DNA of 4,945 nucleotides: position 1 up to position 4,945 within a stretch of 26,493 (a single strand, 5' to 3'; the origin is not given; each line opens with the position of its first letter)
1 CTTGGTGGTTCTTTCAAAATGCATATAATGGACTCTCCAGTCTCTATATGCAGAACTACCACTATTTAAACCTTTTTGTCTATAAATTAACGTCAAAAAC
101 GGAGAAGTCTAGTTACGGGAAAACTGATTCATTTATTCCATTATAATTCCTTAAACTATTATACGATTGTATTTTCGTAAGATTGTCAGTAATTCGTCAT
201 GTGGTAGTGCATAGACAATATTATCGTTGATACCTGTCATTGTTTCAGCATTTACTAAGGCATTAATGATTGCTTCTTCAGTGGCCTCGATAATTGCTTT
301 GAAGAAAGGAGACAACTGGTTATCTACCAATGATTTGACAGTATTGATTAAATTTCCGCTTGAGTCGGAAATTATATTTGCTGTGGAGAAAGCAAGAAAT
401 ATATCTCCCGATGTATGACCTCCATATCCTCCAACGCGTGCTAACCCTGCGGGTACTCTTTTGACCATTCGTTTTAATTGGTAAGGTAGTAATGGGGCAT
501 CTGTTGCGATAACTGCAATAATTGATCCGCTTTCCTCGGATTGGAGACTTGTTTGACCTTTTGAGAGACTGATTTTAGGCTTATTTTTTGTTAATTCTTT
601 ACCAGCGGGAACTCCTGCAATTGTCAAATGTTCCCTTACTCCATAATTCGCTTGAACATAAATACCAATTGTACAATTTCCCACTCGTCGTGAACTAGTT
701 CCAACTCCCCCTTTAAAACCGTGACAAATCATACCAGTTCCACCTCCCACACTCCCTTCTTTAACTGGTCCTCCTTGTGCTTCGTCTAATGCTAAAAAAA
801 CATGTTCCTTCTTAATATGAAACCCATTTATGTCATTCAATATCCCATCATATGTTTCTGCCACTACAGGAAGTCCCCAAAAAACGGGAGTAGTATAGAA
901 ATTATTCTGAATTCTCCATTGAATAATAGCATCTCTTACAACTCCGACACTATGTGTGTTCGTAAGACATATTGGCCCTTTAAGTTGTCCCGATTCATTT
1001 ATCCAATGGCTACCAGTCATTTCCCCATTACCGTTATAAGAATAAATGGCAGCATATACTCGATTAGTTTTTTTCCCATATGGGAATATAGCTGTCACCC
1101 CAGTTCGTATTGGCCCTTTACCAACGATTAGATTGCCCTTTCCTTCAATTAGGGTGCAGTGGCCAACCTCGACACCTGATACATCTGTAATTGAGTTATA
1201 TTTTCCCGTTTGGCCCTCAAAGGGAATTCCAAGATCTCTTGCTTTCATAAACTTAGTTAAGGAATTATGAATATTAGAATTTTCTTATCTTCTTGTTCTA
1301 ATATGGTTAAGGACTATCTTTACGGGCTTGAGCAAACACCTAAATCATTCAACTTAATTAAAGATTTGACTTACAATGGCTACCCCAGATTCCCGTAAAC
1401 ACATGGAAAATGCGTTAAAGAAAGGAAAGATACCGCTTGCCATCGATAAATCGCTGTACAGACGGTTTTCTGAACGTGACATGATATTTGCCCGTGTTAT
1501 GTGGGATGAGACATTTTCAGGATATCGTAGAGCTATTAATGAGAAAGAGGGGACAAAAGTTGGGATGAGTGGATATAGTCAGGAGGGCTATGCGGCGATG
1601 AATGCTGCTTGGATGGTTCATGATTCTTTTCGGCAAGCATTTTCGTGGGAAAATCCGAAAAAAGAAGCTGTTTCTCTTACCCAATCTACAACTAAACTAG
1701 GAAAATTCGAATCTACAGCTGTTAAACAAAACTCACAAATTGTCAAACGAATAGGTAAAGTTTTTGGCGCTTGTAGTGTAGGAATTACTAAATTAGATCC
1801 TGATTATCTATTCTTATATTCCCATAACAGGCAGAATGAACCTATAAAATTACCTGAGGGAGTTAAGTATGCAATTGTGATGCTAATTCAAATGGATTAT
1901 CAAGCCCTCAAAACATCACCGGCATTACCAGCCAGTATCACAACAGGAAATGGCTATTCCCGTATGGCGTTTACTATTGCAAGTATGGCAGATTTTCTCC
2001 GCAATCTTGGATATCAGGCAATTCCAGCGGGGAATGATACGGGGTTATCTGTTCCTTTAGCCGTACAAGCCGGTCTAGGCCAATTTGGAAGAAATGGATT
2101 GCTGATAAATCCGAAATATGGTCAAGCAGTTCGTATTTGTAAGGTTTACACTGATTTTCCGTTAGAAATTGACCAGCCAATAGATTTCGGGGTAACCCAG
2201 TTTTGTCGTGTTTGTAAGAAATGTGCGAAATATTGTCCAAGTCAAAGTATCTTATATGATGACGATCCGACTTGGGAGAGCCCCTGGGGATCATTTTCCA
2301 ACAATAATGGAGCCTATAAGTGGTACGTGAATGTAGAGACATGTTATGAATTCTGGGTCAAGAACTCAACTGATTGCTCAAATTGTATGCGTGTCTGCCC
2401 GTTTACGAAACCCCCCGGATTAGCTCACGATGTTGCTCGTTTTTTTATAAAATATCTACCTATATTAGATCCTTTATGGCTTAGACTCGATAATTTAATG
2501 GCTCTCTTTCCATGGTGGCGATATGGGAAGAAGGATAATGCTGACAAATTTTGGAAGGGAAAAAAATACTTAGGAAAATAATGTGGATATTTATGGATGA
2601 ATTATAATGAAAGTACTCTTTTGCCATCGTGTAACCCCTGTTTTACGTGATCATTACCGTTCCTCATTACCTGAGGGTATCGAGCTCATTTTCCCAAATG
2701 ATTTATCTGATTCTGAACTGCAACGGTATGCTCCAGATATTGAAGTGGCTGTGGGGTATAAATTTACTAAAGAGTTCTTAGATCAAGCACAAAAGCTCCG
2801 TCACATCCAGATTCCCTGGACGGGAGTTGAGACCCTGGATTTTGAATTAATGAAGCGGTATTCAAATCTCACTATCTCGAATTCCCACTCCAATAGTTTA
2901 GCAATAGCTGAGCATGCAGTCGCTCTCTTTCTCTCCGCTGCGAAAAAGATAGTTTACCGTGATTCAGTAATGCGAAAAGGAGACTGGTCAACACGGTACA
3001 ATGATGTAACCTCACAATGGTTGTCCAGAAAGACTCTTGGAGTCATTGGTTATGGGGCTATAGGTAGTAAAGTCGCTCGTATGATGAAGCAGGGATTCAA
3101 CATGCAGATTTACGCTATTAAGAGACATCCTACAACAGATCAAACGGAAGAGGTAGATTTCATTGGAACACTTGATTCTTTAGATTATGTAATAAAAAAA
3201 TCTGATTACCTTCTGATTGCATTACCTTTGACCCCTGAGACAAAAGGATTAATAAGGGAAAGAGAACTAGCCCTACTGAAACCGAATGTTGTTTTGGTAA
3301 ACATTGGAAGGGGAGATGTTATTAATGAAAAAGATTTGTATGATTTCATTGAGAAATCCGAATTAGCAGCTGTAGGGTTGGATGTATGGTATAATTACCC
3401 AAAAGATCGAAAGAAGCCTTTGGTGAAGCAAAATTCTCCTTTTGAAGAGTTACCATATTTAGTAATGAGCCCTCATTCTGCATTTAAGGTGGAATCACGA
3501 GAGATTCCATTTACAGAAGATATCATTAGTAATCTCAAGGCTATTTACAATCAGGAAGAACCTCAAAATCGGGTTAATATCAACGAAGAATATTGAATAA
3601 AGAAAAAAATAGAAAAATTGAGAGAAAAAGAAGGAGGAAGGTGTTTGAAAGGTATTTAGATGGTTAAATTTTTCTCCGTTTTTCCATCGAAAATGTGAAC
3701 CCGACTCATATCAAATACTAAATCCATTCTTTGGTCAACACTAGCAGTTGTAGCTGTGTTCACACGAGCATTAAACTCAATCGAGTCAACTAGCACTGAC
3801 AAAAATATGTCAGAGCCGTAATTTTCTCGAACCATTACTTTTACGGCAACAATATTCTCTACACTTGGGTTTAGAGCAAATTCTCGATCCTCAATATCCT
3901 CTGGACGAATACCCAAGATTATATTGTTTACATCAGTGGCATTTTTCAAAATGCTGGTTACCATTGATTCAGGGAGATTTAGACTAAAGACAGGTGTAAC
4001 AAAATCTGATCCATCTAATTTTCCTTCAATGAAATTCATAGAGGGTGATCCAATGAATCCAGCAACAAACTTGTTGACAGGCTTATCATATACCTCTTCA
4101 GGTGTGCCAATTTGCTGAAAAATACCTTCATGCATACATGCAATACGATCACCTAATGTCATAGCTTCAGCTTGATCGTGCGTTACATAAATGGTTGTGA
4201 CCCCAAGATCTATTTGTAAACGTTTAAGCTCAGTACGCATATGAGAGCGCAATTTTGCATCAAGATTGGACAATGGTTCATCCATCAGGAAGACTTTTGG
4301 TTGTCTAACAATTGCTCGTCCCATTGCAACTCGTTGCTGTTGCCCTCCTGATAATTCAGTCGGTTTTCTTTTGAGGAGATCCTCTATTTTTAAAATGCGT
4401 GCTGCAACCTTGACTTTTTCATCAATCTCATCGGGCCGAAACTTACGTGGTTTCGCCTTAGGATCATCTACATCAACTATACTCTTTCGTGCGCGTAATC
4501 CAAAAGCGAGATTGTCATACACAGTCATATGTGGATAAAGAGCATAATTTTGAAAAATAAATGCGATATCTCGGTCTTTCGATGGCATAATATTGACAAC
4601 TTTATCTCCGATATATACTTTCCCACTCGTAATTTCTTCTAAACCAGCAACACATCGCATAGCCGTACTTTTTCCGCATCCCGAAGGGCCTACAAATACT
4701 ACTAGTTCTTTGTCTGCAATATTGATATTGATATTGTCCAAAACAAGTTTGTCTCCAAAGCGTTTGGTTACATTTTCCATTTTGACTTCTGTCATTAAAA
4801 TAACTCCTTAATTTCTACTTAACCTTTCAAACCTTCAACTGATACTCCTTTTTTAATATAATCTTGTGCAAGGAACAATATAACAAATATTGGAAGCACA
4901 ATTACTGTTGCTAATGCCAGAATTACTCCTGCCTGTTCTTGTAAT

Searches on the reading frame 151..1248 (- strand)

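Call 4: search_protein_families(library=pfam, proteins=[window:151-1248:-])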
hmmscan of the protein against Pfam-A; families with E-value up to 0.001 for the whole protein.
window:151-1248:- (365 aa): 1 family
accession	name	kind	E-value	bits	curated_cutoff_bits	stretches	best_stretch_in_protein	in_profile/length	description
PF03576.19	Peptidase_S58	-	3.4e-113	378.6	23.9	1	18-343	1-305/307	Peptidase family S58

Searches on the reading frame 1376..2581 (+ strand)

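Call 4: search_protein_families(library=pfam, proteins=[window:1376-2581:+])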
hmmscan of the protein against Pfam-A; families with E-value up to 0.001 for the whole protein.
window:1376-2581:+ (401 aa): 3 families
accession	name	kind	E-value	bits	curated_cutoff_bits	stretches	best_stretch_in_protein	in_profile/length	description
PF13484.11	Fer4_16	-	1.7e-07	32.3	30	1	277-343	2-65/66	4Fe-4S double cluster binding domain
PF12838.12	Fer4_7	-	4.2e-07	30.8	27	1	277-343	2-50/52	4Fe-4S dicluster domain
PF13237.11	Fer4_10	-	2.5e-06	27.8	25.5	0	276-293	8-26/53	4Fe-4S dicluster domain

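Call 51: search_protein_families(library=ncbifam, proteins=[window:1376-2581:+], max_evalue=0.001)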
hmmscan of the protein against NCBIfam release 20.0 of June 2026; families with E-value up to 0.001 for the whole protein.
window:1376-2581:+ (401 aa): 3 families
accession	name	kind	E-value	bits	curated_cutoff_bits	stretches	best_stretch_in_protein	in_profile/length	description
TIGR02486.1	RDH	subfamily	2.7e-65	221.3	160.35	1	148-375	72-311/314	reductive dehalogenase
TIGR00276.1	TIGR00276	equivalog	1.4e-13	50.6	200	1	225-294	133-198/337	tRNA epoxyqueuosine(34) reductase QueG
NF038196.1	ferrodoxin_EFR1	subfamily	0.00073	19.6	75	0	270-301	179-211/242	EFR1 family ferrodoxin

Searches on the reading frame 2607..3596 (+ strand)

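Call 4: search_protein_families(library=pfam, proteins=[window:2607-3596:+])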
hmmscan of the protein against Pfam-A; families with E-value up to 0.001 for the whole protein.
window:2607-3596:+ (329 aa): 3 families
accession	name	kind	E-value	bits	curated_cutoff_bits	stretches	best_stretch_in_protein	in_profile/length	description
PF02826.25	2-Hacid_dh_C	-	9.2e-48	162.4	25.1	1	105-292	1-178/178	D-isomer specific 2-hydroxyacid dehydrogenase, NAD binding domain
PF00389.36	2-Hacid_dh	-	5.8e-10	39.4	24.6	1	4-324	2-134/134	D-isomer specific 2-hydroxyacid dehydrogenase, catalytic domain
PF03446.21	NAD_binding_2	-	2.4e-05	24.9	21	1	144-258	2-117/161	NAD binding domain of 6-phosphogluconate dehydrogenase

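Call 51: search_protein_families(library=ncbifam, proteins=[window:2607-3596:+], max_evalue=0.001)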
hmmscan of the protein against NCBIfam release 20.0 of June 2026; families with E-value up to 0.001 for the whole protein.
window:2607-3596:+ (329 aa): 21 families
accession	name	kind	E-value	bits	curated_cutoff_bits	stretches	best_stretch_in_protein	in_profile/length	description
TIGR01327.1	PGDH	equivalog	1.5e-43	149.4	454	1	25-324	21-311/525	phosphoglycerate dehydrogenase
NF009714.1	PRK13243.1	equivalog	8.7e-39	133.8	455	1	52-324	56-323/332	glyoxylate reductase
NF005069.0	PRK06487.1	equivalog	1.8e-38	132.4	448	1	44-323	48-319/320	2-hydroxyacid dehydrogenase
NF005027.0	PRK06436.1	equivalog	3.1e-38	131.6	261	1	62-324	48-289/303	2-hydroxyacid dehydrogenase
NF006263.0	PRK08410.1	equivalog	1.8e-36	126.1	389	1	44-317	42-310/311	D-2-hydroxyacid dehydrogenase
NF011938.0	PRK15409.1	equivalog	4.7e-33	114.6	492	1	50-321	53-316/324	glyoxylate/hydroxypyruvate reductase GhrB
NF041369.1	Dhydh_Halo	equivalog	2.7e-32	112.2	400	1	44-323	40-304/305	D-2-hydroxyacid dehydrogenase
NF005750.0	PRK07574.1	equivalog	3.7e-31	108.5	329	1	30-291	74-334/386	NAD-dependent formate dehydrogenase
NF008759.0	PRK11790.1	equivalog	1.9e-29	102.6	404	1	52-297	65-300/410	phosphoglycerate dehydrogenase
NF005387.0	PRK06932.1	equivalog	2.5e-29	102.2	492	1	43-312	43-308/314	2-hydroxyacid dehydrogenase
NF006374.0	PRK08605.1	subfamily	1.2e-21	77.1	356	1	65-297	71-305/332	D-lactate dehydrogenase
NF000492.1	vanH_gen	exception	4.1e-19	68.8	540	1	72-301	75-298/312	D-lactate dehydrogenase VanH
NF009127.0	PRK12480.1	equivalog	6.4e-16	58.2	579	1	70-263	76-263/330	D-lactate dehydrogenase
NF001309.0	PRK00257.1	equivalog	7.1e-16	58.1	434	1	135-266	110-239/379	4-phosphoerythronate dehydrogenase PdxB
NF000128.1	vanH-Sc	exception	5.4e-15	55.3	650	1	91-300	113-317/337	D-lactate dehydrogenase VanH-Sc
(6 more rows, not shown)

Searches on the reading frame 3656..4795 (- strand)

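Call 4: search_protein_families(library=pfam, proteins=[window:3656-4795:-])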
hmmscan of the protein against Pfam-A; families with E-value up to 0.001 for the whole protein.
window:3656-4795:- (379 aa): 4 families
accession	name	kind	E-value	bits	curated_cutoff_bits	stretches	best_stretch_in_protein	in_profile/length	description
PF00005.33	ABC_tran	-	7e-31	108.1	25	1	19-175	1-136/137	ABC transporter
PF17912.7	OB_MalK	-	2.7e-11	44.6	27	1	249-301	1-53/53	MalK OB fold domain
PF13304.12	AAA_21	-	4.3e-08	34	27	1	53-208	146-300/304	AAA domain, putative AbiEii toxin, Type IV TA system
PF03459.23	TOBE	-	0.00054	20.6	22.3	0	310-368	1-64/64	TOBE domain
